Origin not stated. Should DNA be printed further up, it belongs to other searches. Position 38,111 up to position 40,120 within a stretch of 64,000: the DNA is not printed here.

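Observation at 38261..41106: Divergent dnaN translationally coupled (ATGA) to a HEAT-repeat::adenine phosphoribosyltransferase fusion, heading a long minus-strand array without dnaA/recF/gyrB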

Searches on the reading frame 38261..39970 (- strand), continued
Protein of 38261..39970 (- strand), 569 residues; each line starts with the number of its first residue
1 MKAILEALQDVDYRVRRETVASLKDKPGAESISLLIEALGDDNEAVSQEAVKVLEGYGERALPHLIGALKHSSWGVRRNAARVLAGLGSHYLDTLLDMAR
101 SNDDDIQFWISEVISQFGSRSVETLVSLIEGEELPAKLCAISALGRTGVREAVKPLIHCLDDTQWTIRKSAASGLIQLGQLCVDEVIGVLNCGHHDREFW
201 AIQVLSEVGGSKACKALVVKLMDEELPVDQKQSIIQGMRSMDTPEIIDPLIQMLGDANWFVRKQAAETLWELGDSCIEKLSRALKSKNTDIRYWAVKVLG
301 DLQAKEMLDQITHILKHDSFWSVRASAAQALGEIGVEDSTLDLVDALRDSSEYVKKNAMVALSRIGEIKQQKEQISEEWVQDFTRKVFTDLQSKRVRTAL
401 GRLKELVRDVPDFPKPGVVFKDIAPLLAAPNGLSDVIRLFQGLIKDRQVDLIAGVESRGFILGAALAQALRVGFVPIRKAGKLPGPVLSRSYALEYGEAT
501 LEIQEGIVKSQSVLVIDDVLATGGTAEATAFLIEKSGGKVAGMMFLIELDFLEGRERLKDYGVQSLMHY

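Call 35: fold_search(model_id=the predicted structure, library=pdb)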
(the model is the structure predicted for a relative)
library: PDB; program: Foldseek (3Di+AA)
matches with E <= 10: 1672; with E <= 0.001: 608
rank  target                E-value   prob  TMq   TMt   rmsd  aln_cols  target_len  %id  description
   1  5yw2_A                1.6e-14  1.00  0.30  0.92   2.0       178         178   50  Crystal structure of Adenine phosphoribosyltransferase from Francisella tularensis. (released 2018-01-03)
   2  5yw2_C                4.4e-14  1.00  0.29  0.90   1.6       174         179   51  Crystal structure of Adenine phosphoribosyltransferase from Francisella tularensis. (released 2018-01-03)
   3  4lza_B                4.6e-14  1.00  0.29  0.94   1.5       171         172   47  Crystal structure of adenine phosphoribosyltransferase from Thermoanaerobacter pseudethanolicus ATCC 33223, NYSGRC Tar (released 2013-08-14)
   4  4x45_A                5.6e-14  1.00  0.29  0.91   1.4       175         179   46  Crystal Structure of F173G Mutant of Human APRT (released 2015-12-02)
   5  6fd4_A                6.1e-14  1.00  0.29  0.92   1.3       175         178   45  Crystal Structure of Human APRT-Tyr105Phe variant in complex with Adenine, PRPP and Mg2+, 14 hours post crystallizatio (released 2018-08-15)
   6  4m0k_C                6.3e-14  1.00  0.29  0.89   2.3       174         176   48  Crystal structure of adenine phosphoribosyltransferase from Rhodothermus marinus DSM 4252, NYSGRC Target 029775. (released 2013-08-14)
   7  4m0k_B                6.6e-14  1.00  0.29  0.90   2.2       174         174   48  Crystal structure of adenine phosphoribosyltransferase from Rhodothermus marinus DSM 4252, NYSGRC Target 029775. (released 2013-08-14)
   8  5yw5_C                7.7e-14  1.00  0.29  0.93   1.5       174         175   51  Crystal structure of Adenine phosphoribosyltransferase from Francisella tularensis in complex with adenine (released 2018-01-03)
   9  6fci_B                8.0e-14  1.00  0.29  0.91   1.7       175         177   46  Crystal Structure of Human APRT wild type in complex with Adenine, PRPP and Mg2+ (released 2018-08-15)
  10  1zn7_A                2.1e-13  1.00  0.29  0.92   1.4       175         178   46  Human Adenine Phosphoribosyltransferase Complexed with PRPP, ADE and R5P (released 2006-04-25)
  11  6fsq                  2.3e-13  1.00  0.26  0.37  21.6       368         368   26  Structure of A3_bGFPD, an artificial bi-domain protein based on two different alphaRep domains : A3 and a GFP binding do (released 2018-08-08)
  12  6fd4_B                3.1e-13  1.00  0.29  0.91   1.5       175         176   44  Crystal Structure of Human APRT-Tyr105Phe variant in complex with Adenine, PRPP and Mg2+, 14 hours post crystallizatio (released 2018-08-15)
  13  6hgq_B                3.3e-13  1.00  0.29  0.92   1.4       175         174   44  Crystal Structure of Human APRT wild type in complex with Hypoxanthine, PRPP and Mg2+ (released 2019-07-31)
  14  4m0k_A                3.6e-13  1.00  0.29  0.89   2.2       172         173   48  Crystal structure of adenine phosphoribosyltransferase from Rhodothermus marinus DSM 4252, NYSGRC Target 029775. (released 2013-08-14)
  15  9l6j                  5.5e-13  1.00  0.29  0.92   1.7       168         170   47  Structural studies on the conformation changes induced by ligand binding in an Adenine phosphoribosyltransferase (FnAPRT (released 2025-12-24)
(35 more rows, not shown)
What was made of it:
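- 38264..38767 (-): APRT domain, residues 402-569; the PRPP motif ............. lies at 38396-38437. The model superposes on solved APRTs at TM about 0.9 and 42-51% identity (call 35).
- On Adenine phosphoribosyltransferase (TIGR01090 / NF002636): TM is about 0.9 to solved APRTs (call 35).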

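Call 56: search_protein_representatives(protein=window:38261-39970:-)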
Query: 569 residues. Proteins with E-value up to 0.001 (for the whole library): 53895; up to 1e-10: 19158; up to 1e-30: 1511. The best 150 are listed.
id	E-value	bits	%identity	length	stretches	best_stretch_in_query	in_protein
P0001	0.0e+00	1244.0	100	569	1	1-569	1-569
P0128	4.2e-126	438.2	28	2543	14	63-369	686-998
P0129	1.3e-123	430.0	29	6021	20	150-375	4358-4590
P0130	2.4e-120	419.2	62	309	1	261-569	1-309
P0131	7.9e-110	384.5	29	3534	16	25-368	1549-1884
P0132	8.1e-104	364.6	26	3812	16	68-365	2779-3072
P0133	7.7e-102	358.1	25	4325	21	6-365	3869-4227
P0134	5.2e-95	335.6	28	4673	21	18-180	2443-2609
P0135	6.4e-91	322.1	28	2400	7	29-368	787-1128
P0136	9.4e-87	308.3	24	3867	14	16-368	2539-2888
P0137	1.6e-86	307.5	40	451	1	9-402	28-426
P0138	2.2e-82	293.9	33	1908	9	238-367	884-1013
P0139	1.4e-80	288.0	35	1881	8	36-365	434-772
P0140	8.4e-77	275.5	29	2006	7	3-368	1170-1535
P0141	3.8e-76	273.3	30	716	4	57-372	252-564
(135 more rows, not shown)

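Call 58: find_encoding_contigs(protein=P0137, flank=10000, max_places=4)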
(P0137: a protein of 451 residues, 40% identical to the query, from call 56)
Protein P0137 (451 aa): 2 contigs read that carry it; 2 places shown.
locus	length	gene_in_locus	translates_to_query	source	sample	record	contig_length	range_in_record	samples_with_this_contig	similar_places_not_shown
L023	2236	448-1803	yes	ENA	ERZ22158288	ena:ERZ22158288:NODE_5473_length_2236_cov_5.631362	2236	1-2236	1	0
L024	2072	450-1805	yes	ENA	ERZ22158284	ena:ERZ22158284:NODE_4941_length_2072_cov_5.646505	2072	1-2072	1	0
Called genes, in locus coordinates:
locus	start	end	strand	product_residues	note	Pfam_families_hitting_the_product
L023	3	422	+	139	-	?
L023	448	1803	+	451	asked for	PF00514:Arm (faint), PF02985:HEAT (faint), PF05004:IFRD (faint), PF12717:Cnd1 (faint), PF13513:HEAT_EZ (faint), PF13646:HEAT_2, PF03130:HEAT_PBS (weak), PF13646:HEAT_2, +6 more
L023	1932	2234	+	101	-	?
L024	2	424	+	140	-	?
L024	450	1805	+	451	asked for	PF00514:Arm (faint), PF02985:HEAT (faint), PF05004:IFRD (faint), PF12717:Cnd1 (faint), PF13513:HEAT_EZ (faint), PF13646:HEAT_2, PF03130:HEAT_PBS (weak), PF13646:HEAT_2, +6 more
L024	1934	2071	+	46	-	?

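Call 61: search_protein_families(library=pfam, proteins=[P0137], max_evalue=0.01)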
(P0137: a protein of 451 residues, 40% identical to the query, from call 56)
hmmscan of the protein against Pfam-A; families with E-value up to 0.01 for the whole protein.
P0137 (451 aa): 20 families
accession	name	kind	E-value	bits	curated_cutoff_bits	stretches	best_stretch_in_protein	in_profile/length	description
PF13646.12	HEAT_2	-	1.3e-73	243.8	27.7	6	300-374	4-80/88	HEAT repeats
PF02985.28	HEAT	-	3e-46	151.4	23.5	3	173-199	2-28/31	HEAT repeat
PF03130.22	HEAT_PBS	-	1.1e-44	146.2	20.9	4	342-368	1-27/27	PBS lyase HEAT-like repeat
PF13513.12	HEAT_EZ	-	7.2e-19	68.3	27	0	358-384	29-55/55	HEAT-like repeat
PF24714.1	TOR1L1_N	-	4.4e-14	52.9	43.3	1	159-199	199-239/281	TORTIFOLIA1 N-terminal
PF12717.13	Cnd1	-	9e-12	45.8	26.4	0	358-424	22-94/162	non-SMC mitotic condensation complex subunit 1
PF00514.29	Arm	-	2.7e-08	34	20.6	0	170-198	11-39/41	Armadillo/beta-catenin-like repeat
PF25151.1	TPR_Trm732_C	-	7.4e-07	29.6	27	0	142-198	70-124/159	Trm732, C-terminal TPR repeats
PF12755.13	Vac14_Fab1_bd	-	9.2e-07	29.8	22.1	0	88-148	9-65/97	Vacuolar 14 Fab1-binding region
PF18991.6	DUF5724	-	1e-06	27.6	25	1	28-140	439-554/1214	Family of unknown function (DUF5724)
PF05004.19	IFRD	-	1.5e-06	27.9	25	0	170-195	213-238/306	Interferon-related developmental regulator (IFRD)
PF21547.3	TTI1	-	7e-06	26.3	27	0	175-216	3-44/90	TELO2-interacting protein 1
PF14663.11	RasGEF_N_2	-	2.7e-05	24.9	27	0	53-81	8-36/108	Rapamycin-insensitive companion of mTOR RasGEF_N domain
PF12773.13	DZR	-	0.00013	22.5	27.3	1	427-448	24-45/45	Double zinc ribbon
PF01347.28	Vitellogenin_N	-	0.00022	20.4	24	0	144-200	466-525/590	Lipoprotein amino terminal region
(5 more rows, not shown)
